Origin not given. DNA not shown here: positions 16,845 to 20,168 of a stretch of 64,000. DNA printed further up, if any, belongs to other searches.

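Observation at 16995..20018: Two complete PilB/GspE secretion ATPases fused into one 1007-aa polypeptide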

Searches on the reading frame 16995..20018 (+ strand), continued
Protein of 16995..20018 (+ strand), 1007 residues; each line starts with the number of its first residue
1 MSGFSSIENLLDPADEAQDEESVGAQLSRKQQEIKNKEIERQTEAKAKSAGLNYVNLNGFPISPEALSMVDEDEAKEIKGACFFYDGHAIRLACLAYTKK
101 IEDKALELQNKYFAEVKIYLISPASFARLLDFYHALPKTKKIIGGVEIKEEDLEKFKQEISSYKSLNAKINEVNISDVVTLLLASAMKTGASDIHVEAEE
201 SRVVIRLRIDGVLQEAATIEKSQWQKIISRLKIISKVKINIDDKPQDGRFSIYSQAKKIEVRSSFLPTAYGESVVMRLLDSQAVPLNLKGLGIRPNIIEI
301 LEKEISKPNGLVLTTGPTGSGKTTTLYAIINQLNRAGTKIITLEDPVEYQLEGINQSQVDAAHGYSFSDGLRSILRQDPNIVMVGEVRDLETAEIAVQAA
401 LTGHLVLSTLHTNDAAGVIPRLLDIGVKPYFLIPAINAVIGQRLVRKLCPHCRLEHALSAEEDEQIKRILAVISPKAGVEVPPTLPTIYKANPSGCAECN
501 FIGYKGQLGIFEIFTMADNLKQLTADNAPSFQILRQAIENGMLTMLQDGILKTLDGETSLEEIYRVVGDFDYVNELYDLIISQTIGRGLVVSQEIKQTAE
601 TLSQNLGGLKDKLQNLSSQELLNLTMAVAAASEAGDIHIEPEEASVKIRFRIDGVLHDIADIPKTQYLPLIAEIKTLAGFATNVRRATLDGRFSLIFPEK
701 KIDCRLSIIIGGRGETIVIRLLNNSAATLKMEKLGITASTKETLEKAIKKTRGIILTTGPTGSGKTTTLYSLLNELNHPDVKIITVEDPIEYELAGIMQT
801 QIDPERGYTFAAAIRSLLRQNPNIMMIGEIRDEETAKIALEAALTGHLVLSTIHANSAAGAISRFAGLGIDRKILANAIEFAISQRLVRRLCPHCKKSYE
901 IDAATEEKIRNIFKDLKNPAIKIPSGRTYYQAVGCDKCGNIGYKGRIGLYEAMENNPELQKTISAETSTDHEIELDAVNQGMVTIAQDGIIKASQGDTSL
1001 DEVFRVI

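Call 50: find_encoding_contigs(protein=P0245, flank=10000, max_places=2)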
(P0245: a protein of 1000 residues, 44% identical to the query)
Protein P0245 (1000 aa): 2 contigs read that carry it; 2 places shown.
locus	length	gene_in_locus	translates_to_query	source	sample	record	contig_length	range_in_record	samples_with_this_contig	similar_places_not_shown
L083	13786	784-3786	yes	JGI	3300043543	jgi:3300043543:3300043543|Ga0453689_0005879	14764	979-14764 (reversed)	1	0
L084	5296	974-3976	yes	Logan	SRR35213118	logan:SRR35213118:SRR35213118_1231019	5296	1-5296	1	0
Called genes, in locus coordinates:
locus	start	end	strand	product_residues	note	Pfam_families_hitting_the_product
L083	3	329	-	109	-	?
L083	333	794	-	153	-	PF01951:Archease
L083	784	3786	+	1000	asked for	PF05157:MshEN, PF13173:AAA_14 (faint), PF00437:T2SSE, PF13191:AAA_16 (faint), PF13401:AAA_22 (faint), PF13555:AAA_29 (faint), PF20720:nSTAND3 (faint), PF00437:T2SSE, +1 more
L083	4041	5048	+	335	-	PF06068:TIP49 (faint), PF05496:RuvB_N, PF01078:Mg_chelatase (faint), PF07728:AAA_5, PF00004:AAA, PF17864:AAA_lid_4, PF05491:WHD_RuvB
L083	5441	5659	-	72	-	PF24113:DUF7387 (weak)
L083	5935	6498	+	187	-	PF20772:TACO1_YebC_N, PF01709:Transcrip_reg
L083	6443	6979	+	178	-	PF02075:RuvC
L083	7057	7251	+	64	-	-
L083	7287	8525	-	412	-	PF00579:tRNA-synt_1b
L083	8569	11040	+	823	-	PF00912:Transgly, PF00905:Transpeptidase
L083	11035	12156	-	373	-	PF00712:DNA_pol3_beta, PF02767:DNA_pol3_beta_2, PF02768:DNA_pol3_beta_3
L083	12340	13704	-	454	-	PF11638:DnaA_N, PF01695:IstB_IS21 (weak), PF13173:AAA_14 (faint), PF00308:Bac_DnaA, PF00004:AAA (weak), PF08299:Bac_DnaA_C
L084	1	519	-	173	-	?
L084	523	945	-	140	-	PF01951:Archease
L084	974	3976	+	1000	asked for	PF05157:MshEN, PF13173:AAA_14 (faint), PF00437:T2SSE, PF13191:AAA_16 (faint), PF13401:AAA_22 (faint), PF13555:AAA_29 (faint), PF20720:nSTAND3 (faint), PF00437:T2SSE, +1 more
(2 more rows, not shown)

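Call 51: find_encoding_contigs(protein=P0250, flank=10000, max_places=2)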
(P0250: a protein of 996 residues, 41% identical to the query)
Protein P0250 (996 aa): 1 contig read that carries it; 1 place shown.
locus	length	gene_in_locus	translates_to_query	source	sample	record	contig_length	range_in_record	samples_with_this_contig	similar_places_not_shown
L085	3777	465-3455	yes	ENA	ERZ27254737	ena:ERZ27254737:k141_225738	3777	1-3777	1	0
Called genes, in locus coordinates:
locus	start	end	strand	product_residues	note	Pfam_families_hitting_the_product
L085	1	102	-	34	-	?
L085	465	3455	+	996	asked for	PF00437:T2SSE, PF12775:AAA_7 (faint), PF13191:AAA_16 (faint), PF13604:AAA_30 (faint), PF20720:nSTAND3 (faint), PF25199:nSTAND_NTPase5 (faint), PF02492:cobW (faint), PF00437:T2SSE, +2 more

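Call 52: find_encoding_contigs(protein=P0242, flank=10000, max_places=1)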
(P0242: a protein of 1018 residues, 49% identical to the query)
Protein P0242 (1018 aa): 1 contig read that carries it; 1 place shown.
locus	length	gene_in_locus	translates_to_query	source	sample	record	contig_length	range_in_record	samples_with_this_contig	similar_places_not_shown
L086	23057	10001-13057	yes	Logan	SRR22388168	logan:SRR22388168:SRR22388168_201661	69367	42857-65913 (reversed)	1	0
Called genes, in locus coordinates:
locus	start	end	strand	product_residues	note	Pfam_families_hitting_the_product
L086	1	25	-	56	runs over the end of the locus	-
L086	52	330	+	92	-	PF01649:Ribosomal_S20p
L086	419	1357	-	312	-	PF06144:DNA_pol3_delta, PF21694:DNA_pol3_delta_C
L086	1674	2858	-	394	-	PF11258:DUF3048, PF17479:DUF3048_C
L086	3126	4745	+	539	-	-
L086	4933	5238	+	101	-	-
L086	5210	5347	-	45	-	-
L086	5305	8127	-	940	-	PF02739:5_3_exonuc_N, PF01367:5_3_exonuc, PF12826:HHH_2 (weak), PF14520:HHH_5 (weak), PF01612:DNA_pol_A_exo1, PF22619:DNA_polI_exo1, PF00476:DNA_pol_A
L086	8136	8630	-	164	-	PF02367:TsaE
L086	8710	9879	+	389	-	PF01368:DHH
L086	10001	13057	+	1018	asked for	PF13604:AAA_30 (faint), PF05157:MshEN, PF13401:AAA_22 (faint), PF01637:ATPase_2 (faint), PF04851:ResIII (faint), PF14532:Sigma54_activ_2 (faint), PF00437:T2SSE, PF00437:T2SSE, +9 more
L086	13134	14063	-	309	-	-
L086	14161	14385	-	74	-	-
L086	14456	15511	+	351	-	PF05496:RuvB_N, PF00004:AAA, PF07728:AAA_5, PF17864:AAA_lid_4, PF05491:WHD_RuvB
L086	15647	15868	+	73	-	-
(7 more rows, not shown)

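Call 53: find_encoding_contigs(protein=P0244, flank=10000, max_places=1)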
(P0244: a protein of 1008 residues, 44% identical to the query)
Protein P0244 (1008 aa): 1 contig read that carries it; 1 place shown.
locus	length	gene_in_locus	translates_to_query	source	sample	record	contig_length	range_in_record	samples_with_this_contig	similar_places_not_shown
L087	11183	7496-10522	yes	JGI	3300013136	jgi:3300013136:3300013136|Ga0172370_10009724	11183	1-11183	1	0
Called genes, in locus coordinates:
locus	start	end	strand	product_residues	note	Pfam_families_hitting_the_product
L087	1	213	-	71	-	?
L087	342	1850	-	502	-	PF02310:B12-binding, PF04055:Radical_SAM, PF13282:DUF4070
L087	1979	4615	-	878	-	PF02739:5_3_exonuc_N, PF01367:5_3_exonuc, PF22619:DNA_polI_exo1 (weak), PF00476:DNA_pol_A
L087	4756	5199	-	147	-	PF02367:TsaE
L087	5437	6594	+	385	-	-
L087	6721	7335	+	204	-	-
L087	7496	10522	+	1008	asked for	PF05157:MshEN (weak), PF13401:AAA_22 (faint), PF00437:T2SSE, PF00004:AAA (faint), PF00005:ABC_tran (faint), PF01637:ATPase_2 (faint), PF02492:cobW (faint), PF00437:T2SSE, +11 more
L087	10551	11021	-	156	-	PF00856:SET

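Call 54: find_encoding_contigs(protein=P0247, flank=10000, max_places=1)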
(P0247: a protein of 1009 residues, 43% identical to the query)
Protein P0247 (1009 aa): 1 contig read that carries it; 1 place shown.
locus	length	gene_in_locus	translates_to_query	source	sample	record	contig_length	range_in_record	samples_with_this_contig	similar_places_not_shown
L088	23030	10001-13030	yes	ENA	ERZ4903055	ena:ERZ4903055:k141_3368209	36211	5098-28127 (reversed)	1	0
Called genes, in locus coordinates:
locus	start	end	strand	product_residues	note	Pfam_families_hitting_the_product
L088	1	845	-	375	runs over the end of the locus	PF11258:DUF3048, PF17479:DUF3048_C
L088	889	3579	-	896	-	PF02739:5_3_exonuc_N, PF01367:5_3_exonuc, PF22619:DNA_polI_exo1 (weak), PF00476:DNA_pol_A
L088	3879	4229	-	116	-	PF01934:HepT-like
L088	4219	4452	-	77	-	PF01909:NTP_transf_2, PF18765:Polbeta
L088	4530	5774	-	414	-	PF12704:MacB_PCD, PF02687:FtsX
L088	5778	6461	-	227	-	PF00005:ABC_tran, PF02463:SMC_N (faint), PF13304:AAA_21 (faint)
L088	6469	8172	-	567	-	PF25973:BSH_CzcB (faint), PF25984:BSH_YknX (faint)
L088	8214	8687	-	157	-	PF02367:TsaE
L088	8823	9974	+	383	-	PF01368:DHH (weak)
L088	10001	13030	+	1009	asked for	PF00437:T2SSE, PF03215:Rad17 (faint), PF25199:nSTAND_NTPase5 (faint), PF00004:AAA (faint), PF00005:ABC_tran (faint), PF12775:AAA_7 (faint), PF13173:AAA_14 (faint), PF00437:T2SSE, +5 more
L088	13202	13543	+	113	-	-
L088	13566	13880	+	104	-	-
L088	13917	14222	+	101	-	PF21956:DUF6922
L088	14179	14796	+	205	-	PF08843:AbiEii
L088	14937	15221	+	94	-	-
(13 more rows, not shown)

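Call 55: find_encoding_contigs(protein=P0249, flank=10000, max_places=1)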
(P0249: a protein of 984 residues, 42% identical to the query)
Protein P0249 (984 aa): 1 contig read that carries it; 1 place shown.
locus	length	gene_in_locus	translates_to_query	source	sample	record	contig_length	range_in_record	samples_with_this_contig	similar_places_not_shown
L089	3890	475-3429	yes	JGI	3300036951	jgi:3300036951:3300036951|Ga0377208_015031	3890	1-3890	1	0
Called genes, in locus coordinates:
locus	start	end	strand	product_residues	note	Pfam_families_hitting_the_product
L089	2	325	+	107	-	?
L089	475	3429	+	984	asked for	PF05157:MshEN, PF00437:T2SSE, PF13173:AAA_14 (faint), PF13401:AAA_22 (faint), PF00437:T2SSE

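Call 56: find_encoding_contigs(protein=P0252, flank=10000, max_places=1)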
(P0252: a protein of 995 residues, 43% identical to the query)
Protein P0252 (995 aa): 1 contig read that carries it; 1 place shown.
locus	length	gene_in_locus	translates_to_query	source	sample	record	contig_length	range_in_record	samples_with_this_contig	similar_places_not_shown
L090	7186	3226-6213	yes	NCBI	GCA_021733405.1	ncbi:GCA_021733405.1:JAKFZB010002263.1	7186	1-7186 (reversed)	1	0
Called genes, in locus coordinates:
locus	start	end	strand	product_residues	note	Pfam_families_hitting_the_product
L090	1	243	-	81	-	?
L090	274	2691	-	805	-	PF02739:5_3_exonuc_N, PF01367:5_3_exonuc, PF00476:DNA_pol_A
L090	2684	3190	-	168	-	PF02367:TsaE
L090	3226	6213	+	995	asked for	PF00437:T2SSE, PF20720:nSTAND3 (faint), PF02399:Herpes_ori_bp (faint), PF25199:nSTAND_NTPase5 (faint), PF02492:cobW (faint), PF13173:AAA_14 (faint), PF13401:AAA_22 (faint), PF00437:T2SSE, +1 more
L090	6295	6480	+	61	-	-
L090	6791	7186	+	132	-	?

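Call 57: find_encoding_contigs(protein=P0260, flank=10000, max_places=1)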
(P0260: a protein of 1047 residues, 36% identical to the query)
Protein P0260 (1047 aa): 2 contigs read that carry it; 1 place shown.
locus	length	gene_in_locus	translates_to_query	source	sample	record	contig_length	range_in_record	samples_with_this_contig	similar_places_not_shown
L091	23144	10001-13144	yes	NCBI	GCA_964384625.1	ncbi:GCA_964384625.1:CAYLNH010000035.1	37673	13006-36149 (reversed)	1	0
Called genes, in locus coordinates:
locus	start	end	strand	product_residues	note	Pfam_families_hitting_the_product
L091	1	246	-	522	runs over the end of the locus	PF00884:Sulfatase, PF01663:Phosphodiest (faint), PF16347:SGSH_C (weak)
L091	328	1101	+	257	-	PF03629:SASA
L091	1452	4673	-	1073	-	PF06452:CBM9_1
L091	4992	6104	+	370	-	PF01168:Ala_racemase_N, PF00842:Ala_racemase_C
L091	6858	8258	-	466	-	PF00884:Sulfatase, PF01663:Phosphodiest (faint), PF02995:DUF229 (faint), PF16347:SGSH_C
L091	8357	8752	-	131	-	-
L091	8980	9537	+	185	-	PF07638:Sigma70_ECF, PF04542:Sigma70_r2, PF08281:Sigma70_r4_2, PF04545:Sigma70_r4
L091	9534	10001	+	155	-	PF13490:zf-HC2 (weak), PF12728:HTH_17 (weak)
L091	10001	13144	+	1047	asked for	PF00482:T2SSF (weak), PF13191:AAA_16 (faint), PF00482:T2SSF, PF00437:T2SSE, PF13401:AAA_22 (faint), PF20720:nSTAND3 (faint), PF25199:nSTAND_NTPase5 (faint), PF00437:T2SSE, +1 more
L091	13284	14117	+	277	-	-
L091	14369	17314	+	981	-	-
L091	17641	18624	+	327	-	PF20030:bpMoxR, PF07726:AAA_3, PF07728:AAA_5, PF17863:AAA_lid_2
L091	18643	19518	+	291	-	PF01882:DUF58, PF13519:VWA_2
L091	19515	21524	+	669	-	PF07584:BatA (weak), PF13519:VWA_2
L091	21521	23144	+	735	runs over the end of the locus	-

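Call 63: find_encoding_contigs(protein=P0263, flank=10000, max_places=2)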
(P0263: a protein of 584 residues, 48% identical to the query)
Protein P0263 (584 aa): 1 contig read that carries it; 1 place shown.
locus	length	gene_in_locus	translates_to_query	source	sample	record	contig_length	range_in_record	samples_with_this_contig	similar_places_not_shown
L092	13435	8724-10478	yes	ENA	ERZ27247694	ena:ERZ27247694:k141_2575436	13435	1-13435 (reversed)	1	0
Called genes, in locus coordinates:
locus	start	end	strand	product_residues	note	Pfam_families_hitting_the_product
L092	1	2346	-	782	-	?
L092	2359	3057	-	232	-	PF00551:Formyl_trans_N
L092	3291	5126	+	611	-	PF13385:Laminin_G_3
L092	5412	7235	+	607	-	PF06480:FtsH_ext (weak), PF20720:nSTAND3 (faint), PF00004:AAA, PF17862:AAA_lid_3, PF01434:Peptidase_M41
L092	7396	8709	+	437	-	-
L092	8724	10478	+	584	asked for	PF00437:T2SSE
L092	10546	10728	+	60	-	-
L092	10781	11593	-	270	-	-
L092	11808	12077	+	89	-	-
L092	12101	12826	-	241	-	-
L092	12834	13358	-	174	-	PF02367:TsaE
